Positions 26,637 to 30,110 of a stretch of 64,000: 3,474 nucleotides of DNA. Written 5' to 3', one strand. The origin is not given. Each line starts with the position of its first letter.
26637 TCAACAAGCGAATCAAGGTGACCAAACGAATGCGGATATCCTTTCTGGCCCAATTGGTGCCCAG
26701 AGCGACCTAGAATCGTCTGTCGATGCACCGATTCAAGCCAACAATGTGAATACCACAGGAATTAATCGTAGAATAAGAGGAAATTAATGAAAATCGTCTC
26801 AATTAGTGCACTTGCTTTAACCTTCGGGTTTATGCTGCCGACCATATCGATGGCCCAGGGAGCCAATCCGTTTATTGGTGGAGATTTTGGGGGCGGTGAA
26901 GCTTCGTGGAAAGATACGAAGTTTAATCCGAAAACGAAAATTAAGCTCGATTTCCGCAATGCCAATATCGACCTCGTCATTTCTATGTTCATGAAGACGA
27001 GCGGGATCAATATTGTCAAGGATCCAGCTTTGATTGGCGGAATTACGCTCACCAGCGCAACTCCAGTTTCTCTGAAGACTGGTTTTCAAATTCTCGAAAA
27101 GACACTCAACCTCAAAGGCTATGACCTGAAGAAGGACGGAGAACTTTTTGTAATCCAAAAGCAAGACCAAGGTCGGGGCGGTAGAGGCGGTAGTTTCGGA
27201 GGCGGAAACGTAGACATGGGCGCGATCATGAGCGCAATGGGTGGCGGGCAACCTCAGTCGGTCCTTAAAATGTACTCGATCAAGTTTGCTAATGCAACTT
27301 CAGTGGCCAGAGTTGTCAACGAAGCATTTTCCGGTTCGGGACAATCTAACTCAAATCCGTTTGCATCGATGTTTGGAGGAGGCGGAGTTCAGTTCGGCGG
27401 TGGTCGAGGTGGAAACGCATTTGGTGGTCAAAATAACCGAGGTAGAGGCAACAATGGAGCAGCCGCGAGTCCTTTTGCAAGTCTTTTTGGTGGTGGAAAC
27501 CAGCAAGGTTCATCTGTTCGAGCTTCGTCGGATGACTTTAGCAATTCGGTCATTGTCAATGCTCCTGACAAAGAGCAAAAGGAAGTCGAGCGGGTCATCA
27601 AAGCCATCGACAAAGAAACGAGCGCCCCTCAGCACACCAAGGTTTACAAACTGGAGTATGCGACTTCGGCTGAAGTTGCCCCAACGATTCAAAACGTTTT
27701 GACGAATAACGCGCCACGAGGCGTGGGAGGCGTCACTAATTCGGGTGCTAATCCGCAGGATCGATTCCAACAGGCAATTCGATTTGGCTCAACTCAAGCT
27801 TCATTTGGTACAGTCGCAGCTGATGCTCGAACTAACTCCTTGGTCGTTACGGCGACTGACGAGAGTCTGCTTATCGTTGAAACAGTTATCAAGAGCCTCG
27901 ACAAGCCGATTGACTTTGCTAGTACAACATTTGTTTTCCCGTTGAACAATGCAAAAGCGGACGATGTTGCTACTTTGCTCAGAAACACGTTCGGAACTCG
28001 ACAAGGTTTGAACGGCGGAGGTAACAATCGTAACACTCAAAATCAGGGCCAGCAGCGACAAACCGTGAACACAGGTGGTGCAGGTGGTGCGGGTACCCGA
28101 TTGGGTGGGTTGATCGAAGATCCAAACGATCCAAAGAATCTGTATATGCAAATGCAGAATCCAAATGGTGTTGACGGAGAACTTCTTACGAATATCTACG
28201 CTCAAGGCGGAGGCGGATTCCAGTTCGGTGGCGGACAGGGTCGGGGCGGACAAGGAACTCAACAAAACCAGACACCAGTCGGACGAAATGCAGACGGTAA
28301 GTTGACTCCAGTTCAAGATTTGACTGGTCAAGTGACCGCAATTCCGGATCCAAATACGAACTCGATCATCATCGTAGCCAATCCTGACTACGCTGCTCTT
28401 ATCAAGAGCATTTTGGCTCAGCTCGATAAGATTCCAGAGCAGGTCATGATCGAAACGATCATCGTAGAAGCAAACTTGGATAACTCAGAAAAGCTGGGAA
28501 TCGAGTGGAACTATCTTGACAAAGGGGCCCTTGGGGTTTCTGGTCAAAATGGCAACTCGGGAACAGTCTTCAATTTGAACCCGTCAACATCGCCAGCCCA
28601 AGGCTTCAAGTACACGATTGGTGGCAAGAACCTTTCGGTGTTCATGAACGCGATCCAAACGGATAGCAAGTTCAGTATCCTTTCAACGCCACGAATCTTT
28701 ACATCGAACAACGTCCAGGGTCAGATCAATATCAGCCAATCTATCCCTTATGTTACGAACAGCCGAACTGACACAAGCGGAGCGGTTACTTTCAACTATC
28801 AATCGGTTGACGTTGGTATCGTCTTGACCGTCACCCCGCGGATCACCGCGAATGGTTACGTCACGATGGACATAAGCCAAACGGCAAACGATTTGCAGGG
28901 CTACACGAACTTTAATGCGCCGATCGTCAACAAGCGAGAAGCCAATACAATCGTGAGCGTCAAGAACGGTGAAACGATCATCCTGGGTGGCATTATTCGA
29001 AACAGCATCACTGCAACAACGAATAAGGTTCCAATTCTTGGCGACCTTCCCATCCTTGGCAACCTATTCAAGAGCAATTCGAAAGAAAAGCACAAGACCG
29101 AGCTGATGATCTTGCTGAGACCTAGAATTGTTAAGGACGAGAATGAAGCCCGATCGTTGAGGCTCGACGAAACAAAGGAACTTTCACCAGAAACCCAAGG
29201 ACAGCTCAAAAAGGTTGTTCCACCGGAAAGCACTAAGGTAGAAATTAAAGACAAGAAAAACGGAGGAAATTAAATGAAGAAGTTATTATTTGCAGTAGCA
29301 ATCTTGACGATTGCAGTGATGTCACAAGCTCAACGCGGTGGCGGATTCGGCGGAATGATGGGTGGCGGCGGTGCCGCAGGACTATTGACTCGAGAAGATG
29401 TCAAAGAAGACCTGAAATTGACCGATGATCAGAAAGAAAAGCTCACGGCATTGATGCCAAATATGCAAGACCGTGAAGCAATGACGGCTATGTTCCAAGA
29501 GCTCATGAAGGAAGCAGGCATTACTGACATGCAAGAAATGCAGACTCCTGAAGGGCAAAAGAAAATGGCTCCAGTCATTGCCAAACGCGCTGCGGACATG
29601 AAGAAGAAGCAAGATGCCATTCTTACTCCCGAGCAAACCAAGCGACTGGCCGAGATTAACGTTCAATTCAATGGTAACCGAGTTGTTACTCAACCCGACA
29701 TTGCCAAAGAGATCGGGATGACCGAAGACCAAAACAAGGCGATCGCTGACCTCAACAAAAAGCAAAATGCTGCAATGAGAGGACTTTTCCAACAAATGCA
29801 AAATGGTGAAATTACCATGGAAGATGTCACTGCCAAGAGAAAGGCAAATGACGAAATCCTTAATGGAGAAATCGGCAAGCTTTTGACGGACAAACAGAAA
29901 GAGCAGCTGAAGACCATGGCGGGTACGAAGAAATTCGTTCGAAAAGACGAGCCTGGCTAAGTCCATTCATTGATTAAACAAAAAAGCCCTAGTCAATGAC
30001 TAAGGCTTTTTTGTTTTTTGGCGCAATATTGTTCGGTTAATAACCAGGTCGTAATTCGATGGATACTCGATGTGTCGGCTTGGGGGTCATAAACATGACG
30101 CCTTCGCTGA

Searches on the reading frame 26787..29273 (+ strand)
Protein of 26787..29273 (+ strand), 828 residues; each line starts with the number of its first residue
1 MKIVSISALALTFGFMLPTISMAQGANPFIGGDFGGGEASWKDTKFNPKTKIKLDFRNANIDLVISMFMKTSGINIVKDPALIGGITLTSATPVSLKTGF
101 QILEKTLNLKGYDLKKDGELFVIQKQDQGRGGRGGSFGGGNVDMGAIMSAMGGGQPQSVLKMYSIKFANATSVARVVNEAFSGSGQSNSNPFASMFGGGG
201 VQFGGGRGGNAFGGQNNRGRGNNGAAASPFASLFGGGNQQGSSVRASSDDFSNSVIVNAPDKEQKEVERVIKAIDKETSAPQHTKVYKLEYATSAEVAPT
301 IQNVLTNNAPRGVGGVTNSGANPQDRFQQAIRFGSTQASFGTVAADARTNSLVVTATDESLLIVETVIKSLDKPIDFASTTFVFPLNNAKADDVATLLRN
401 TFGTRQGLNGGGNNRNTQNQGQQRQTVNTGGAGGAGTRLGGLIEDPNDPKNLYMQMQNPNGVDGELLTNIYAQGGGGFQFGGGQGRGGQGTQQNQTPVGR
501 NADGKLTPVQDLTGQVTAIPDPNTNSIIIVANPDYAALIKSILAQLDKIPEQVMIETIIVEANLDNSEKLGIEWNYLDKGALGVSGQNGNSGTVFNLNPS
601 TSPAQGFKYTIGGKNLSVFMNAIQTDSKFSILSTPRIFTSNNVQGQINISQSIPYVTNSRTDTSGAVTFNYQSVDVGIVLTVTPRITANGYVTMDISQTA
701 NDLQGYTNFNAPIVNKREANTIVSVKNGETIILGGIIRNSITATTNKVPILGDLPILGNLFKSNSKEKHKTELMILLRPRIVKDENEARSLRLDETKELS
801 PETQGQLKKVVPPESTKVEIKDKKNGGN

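Call 50: search_protein_families(library=pfam, proteins=[window:26787-29273:+], max_evalue=0.0001)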
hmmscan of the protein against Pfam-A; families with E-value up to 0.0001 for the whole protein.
window:26787-29273:+ (828 aa): 3 families
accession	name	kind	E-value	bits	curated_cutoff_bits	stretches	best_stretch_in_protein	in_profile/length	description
PF00263.26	Secretin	-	6.3e-50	169.5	27.5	1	622-783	1-169/169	Bacterial type II and III secretion system protein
PF03958.22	Secretin_N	-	2.6e-35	120.9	28.2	3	284-375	1-67/69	Bacterial type II/III secretion system short domain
PF21305.2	type_II_gspD_N0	-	2e-09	37.6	27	1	54-114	1-61/71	GspD-like, N0 domain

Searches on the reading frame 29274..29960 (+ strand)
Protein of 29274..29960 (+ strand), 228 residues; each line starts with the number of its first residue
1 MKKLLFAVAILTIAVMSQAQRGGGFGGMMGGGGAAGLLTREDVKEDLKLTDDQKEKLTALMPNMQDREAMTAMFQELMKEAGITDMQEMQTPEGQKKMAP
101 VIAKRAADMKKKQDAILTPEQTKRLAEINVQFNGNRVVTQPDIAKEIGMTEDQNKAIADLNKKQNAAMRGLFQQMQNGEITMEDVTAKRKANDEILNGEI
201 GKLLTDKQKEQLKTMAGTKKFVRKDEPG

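Call 50: search_protein_families(library=pfam, proteins=[window:29274-29960:+], max_evalue=0.0001)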
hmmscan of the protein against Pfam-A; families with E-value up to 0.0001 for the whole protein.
window:29274-29960:+ (228 aa): 1 family
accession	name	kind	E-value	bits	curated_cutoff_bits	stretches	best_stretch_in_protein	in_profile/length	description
PF07813.17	LTXXQ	-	1.2e-08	36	24.3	0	41-127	7-98/100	LTXXQ motif family protein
